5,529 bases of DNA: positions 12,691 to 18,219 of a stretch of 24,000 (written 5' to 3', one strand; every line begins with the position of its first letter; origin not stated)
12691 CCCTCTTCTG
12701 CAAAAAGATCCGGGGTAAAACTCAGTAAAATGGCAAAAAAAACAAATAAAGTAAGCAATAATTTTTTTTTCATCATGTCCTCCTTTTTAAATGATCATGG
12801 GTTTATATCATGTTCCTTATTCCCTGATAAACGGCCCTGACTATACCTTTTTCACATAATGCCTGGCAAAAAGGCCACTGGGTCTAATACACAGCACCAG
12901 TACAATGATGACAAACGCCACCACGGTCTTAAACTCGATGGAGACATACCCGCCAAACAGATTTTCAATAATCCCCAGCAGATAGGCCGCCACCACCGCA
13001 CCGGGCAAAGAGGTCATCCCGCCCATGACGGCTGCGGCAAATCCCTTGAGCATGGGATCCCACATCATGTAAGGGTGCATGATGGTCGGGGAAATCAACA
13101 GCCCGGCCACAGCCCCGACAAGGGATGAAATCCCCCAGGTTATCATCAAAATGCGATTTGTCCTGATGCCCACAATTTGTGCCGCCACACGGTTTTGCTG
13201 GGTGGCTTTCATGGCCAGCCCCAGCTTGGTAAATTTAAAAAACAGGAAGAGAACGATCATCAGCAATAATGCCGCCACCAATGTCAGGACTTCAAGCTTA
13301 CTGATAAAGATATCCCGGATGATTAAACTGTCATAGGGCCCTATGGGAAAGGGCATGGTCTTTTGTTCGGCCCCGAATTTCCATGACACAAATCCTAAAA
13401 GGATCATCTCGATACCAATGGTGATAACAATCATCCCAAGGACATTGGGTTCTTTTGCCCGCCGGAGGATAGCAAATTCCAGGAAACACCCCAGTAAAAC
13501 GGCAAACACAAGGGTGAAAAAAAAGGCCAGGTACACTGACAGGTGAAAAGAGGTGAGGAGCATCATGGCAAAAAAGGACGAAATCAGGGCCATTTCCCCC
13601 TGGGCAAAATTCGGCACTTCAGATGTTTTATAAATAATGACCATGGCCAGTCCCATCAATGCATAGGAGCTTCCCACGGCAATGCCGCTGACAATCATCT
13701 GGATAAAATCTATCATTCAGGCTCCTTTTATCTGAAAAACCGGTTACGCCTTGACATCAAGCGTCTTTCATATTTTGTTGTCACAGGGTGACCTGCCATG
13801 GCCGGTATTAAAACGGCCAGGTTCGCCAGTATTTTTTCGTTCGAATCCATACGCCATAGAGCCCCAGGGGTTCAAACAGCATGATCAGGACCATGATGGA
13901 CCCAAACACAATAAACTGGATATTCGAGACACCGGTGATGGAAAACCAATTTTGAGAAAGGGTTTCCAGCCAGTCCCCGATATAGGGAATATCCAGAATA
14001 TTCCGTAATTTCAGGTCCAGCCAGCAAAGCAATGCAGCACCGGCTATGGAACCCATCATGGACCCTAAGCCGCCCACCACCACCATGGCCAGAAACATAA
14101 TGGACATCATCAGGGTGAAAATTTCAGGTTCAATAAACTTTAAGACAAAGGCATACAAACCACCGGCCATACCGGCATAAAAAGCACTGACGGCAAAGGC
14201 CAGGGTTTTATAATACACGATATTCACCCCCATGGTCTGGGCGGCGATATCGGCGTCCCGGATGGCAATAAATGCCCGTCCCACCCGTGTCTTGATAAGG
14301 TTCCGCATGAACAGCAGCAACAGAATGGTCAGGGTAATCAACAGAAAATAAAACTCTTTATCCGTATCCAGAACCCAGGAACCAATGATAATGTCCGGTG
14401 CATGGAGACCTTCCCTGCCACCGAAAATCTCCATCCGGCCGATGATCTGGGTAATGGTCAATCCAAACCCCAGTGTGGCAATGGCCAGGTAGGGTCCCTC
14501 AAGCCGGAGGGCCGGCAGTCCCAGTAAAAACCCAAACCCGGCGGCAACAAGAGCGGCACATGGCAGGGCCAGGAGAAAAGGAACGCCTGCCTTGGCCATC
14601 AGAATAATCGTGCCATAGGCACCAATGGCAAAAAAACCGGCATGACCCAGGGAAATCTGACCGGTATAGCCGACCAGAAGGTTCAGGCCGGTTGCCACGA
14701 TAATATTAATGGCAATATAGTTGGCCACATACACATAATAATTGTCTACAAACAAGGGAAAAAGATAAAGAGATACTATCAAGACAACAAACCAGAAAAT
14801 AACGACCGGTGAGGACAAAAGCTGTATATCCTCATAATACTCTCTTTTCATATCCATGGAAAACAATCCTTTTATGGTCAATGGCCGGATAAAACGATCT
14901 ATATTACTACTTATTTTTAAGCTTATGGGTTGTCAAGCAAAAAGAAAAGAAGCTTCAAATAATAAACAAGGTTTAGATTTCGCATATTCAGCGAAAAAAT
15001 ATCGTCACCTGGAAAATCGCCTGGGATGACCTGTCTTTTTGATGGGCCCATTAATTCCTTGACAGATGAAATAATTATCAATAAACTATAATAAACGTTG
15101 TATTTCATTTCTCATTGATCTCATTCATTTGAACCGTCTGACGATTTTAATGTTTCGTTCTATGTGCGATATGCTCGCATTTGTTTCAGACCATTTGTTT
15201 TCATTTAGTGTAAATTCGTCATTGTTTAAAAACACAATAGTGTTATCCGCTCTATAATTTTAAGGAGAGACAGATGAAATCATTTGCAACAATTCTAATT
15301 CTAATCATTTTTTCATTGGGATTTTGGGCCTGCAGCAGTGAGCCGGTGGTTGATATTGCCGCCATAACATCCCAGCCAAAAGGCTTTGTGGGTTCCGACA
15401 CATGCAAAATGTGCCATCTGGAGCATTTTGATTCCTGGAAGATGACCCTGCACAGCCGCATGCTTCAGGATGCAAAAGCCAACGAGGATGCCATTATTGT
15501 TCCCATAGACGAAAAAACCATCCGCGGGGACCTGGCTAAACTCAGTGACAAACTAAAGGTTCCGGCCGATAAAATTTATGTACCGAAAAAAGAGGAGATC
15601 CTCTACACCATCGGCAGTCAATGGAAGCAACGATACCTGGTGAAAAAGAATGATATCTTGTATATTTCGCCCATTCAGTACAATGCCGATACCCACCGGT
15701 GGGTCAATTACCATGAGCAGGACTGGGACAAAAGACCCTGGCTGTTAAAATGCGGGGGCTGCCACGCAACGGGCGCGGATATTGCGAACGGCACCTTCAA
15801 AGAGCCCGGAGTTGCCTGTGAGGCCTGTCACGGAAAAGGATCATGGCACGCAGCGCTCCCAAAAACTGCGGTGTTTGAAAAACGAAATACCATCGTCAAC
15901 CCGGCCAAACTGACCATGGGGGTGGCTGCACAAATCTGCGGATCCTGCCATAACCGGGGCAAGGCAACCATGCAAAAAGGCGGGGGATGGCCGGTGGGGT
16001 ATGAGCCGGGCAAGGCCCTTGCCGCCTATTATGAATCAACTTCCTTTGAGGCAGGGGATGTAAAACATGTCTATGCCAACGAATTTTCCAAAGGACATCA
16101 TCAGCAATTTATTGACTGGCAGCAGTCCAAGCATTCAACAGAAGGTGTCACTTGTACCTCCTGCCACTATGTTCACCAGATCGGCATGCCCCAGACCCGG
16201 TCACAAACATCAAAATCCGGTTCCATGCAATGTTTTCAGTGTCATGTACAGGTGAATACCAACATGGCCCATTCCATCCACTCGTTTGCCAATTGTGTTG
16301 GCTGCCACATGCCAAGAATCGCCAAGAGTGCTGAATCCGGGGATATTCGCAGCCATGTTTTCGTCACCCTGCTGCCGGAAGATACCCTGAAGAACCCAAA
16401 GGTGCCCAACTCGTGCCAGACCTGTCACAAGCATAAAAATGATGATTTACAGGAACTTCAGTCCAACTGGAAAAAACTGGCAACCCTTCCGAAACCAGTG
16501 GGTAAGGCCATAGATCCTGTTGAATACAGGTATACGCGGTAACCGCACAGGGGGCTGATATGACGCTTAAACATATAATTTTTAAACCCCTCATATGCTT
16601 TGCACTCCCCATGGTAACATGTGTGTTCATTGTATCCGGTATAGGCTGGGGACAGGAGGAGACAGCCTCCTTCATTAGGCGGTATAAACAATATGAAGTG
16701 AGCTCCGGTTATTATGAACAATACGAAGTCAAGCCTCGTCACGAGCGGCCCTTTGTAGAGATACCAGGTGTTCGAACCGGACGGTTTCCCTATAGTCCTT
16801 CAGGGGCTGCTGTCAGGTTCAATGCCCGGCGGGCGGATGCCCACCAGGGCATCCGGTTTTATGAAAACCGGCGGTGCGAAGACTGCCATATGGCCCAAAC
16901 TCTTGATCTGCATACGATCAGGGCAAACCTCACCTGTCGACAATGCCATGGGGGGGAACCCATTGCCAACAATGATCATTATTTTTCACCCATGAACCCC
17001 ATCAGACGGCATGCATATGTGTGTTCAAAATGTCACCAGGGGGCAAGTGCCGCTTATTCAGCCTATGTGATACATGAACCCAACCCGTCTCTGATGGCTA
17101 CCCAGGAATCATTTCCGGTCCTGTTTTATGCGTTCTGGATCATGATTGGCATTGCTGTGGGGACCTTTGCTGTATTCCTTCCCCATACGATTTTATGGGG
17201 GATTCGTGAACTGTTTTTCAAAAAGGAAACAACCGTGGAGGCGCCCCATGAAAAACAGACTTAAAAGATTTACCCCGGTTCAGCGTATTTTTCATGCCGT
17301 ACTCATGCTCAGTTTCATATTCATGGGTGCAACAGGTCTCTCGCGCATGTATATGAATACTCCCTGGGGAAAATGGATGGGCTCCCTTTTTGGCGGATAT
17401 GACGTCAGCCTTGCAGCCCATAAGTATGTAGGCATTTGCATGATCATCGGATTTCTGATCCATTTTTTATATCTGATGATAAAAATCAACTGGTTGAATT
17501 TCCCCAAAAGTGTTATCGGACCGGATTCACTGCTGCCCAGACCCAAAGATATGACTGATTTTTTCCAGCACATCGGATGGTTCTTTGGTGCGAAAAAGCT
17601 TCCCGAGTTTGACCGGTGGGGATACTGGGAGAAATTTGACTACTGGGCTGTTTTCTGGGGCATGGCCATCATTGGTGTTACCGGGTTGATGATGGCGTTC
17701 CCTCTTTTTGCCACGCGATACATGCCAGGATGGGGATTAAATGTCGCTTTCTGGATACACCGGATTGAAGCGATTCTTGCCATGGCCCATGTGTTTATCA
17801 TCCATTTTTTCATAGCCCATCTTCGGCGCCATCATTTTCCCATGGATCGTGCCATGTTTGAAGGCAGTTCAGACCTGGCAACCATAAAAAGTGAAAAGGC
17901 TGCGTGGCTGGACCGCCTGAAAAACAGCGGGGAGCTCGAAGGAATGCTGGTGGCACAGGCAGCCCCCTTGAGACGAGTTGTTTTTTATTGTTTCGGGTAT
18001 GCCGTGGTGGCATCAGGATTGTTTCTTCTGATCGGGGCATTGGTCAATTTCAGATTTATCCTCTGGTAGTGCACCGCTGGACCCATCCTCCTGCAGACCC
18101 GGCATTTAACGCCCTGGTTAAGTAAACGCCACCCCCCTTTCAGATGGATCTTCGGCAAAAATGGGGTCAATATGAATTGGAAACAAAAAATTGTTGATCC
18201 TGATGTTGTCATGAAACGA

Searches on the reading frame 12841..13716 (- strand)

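Call 36: search_protein_families(library=pfam, proteins=[window:12841-13716:-], max_evalue=0.00001)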
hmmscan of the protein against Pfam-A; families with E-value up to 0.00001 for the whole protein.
window:12841-13716:- (291 aa): 1 family
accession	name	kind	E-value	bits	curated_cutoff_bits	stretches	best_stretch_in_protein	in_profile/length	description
PF02653.21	BPD_transp_2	-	4.3e-39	134.7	26.8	1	7-275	1-269/269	Branched-chain amino acid transport system / permease component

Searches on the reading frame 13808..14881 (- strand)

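Call 36: search_protein_families(library=pfam, proteins=[window:13808-14881:-], max_evalue=0.00001)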
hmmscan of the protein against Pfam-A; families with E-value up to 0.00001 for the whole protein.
window:13808-14881:- (357 aa): 1 family
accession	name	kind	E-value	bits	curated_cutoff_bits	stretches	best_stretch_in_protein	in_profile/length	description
PF02653.21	BPD_transp_2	-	1.6e-39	136.1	26.8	1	49-307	2-253/269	Branched-chain amino acid transport system / permease component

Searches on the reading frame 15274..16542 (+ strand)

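Call 36: search_protein_families(library=pfam, proteins=[window:15274-16542:+], max_evalue=0.00001)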
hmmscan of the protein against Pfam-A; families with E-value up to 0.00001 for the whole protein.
window:15274-16542:+ (422 aa): 6 families
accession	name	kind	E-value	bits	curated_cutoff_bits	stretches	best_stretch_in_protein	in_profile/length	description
PF13435.11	Cytochrome_C554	-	2.3e-11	44.9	20.8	0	158-187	49-84/84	Cytochrome c554 and c-prime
PF22113.1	Mtrc-MtrF_II-IV_dom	-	2.5e-08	34.1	30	0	168-236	70-141/176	Outer membrane cytochrome MtrC/MtrF-like, domains II/IV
PF14537.11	Cytochrom_c3_2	-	3.1e-08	34.4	25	0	158-230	7-68/79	Cytochrome c3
PF14522.11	Cytochrome_C7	-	2.3e-07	31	24.8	0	177-232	11-54/67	Cytochrome c7 and related cytochrome c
PF09699.15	Paired_CXXCH_1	-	7.2e-07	29.2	20.6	0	290-326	6-38/41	Doubled CXXCH motif (Paired_CXXCH_1)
PF02335.20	Cytochrom_C552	-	1.6e-06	27.8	24.1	0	334-395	238-292/438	Cytochrome c552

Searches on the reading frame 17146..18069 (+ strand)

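Call 36: search_protein_families(library=pfam, proteins=[window:17146-18069:+], max_evalue=0.00001)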
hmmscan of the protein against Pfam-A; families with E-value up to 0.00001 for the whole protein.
window:17146-18069:+ (307 aa): 1 family
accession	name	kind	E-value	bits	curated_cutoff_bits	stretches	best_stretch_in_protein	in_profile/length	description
PF01292.26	Ni_hydr_CYTB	-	4.9e-12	46.4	30.1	1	41-238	1-177/179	Prokaryotic cytochrome b561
